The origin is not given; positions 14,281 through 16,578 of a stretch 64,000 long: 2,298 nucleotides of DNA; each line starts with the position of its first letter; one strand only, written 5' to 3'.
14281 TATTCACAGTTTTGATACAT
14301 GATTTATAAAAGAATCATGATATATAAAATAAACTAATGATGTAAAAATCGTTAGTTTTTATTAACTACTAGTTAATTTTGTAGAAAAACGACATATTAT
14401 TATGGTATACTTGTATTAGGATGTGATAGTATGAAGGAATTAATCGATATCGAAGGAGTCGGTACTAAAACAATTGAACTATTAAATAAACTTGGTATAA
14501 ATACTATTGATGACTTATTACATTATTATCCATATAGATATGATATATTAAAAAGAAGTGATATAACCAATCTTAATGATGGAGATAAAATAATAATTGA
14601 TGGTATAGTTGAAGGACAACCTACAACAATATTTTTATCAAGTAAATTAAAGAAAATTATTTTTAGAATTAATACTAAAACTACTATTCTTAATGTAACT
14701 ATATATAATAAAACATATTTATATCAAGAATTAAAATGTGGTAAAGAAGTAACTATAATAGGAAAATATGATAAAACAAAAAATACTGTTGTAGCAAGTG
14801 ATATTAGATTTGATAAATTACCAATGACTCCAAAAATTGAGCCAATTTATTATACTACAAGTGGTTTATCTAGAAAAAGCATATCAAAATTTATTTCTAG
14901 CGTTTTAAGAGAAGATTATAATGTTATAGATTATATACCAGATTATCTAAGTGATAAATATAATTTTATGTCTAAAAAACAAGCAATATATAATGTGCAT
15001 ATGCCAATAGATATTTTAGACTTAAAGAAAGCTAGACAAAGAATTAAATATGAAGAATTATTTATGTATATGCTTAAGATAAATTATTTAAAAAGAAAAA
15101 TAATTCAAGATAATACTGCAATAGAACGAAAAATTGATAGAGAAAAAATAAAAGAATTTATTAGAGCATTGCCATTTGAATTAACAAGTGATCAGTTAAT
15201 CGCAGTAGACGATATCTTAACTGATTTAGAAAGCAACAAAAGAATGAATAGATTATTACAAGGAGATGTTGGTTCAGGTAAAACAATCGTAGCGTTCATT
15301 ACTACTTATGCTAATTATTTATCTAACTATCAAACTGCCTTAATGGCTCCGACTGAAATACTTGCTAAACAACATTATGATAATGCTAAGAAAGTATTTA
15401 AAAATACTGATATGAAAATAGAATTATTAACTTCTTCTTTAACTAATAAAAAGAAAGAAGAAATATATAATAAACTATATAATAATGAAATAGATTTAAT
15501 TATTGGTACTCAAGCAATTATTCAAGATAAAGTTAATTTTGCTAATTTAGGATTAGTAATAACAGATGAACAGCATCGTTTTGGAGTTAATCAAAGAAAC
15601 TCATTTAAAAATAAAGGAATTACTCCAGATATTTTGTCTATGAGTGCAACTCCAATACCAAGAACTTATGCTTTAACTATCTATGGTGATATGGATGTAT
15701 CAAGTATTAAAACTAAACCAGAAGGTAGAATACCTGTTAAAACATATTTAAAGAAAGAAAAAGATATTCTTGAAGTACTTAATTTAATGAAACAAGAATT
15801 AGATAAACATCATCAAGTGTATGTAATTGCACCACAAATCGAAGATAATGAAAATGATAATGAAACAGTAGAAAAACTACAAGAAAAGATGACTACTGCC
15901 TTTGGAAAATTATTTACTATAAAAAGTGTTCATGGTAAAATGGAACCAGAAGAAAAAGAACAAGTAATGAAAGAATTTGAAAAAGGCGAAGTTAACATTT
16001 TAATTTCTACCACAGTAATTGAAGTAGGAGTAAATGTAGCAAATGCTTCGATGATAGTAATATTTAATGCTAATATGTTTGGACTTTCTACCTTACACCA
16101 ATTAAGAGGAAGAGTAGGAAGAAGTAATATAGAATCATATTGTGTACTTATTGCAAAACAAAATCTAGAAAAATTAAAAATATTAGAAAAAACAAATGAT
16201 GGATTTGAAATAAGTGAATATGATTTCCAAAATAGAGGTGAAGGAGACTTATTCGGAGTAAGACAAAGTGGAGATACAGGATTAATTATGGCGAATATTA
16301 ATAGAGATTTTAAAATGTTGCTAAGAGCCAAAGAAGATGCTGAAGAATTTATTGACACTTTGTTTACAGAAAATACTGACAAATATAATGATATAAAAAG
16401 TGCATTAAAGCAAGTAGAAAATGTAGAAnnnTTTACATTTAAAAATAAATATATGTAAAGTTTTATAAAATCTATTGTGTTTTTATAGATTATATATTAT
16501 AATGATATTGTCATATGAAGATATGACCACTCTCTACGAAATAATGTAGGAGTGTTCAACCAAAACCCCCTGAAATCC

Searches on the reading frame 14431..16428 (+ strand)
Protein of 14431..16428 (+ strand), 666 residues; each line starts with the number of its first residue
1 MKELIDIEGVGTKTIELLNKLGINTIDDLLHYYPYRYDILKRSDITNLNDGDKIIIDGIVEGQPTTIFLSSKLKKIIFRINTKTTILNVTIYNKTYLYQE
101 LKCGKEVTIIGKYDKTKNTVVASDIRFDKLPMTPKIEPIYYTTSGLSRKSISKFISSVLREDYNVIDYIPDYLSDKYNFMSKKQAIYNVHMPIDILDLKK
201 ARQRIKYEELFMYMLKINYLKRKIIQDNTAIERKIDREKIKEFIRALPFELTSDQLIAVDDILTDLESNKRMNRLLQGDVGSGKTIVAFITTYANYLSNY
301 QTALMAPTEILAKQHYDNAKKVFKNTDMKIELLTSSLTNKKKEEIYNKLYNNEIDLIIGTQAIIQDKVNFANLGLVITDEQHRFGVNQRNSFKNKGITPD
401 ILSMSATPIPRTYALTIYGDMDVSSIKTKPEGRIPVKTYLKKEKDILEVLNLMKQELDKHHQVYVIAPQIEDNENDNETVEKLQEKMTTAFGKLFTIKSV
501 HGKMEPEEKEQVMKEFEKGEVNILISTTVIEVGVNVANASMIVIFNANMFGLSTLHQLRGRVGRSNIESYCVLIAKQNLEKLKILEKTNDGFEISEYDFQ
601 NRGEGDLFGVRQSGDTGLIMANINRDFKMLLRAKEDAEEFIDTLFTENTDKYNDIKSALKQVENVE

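Call 104: search_protein_families(library=pfam, proteins=[window:14431-16428:+], max_evalue=0.001)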
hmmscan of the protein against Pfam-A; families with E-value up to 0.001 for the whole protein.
window:14431-16428:+ (666 aa): 7 families
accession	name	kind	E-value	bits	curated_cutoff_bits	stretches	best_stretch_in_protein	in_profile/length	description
PF00270.35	DEAD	-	2.7e-26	92.7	26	1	253-412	2-163/167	DEAD/DEAH box helicase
PF00271.37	Helicase_C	-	5.5e-24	85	23.5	1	450-565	10-109/110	Helicase conserved C-terminal domain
PF04851.21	ResIII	-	8.7e-14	52.2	22.5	1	249-408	2-162/164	Type III restriction enzyme, res subunit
PF17191.10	RecG_wedge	-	3.5e-12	46.6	23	1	7-157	5-157/162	RecG wedge domain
PF19833.4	RecG_dom3_C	-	2.7e-11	43.8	26.8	1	588-663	1-77/87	ATP-dependent DNA helicase RecG, domain 3, C-terminal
PF07517.20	SecA_DEAD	-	1e-06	28.7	24.6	1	280-348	99-167/290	SecA DEAD-like domain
PF22590.2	Cas3-like_C_2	-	1.6e-05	25.6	27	1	477-565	16-104/106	CRISPR-associated nuclease/helicase Cas3, C-terminal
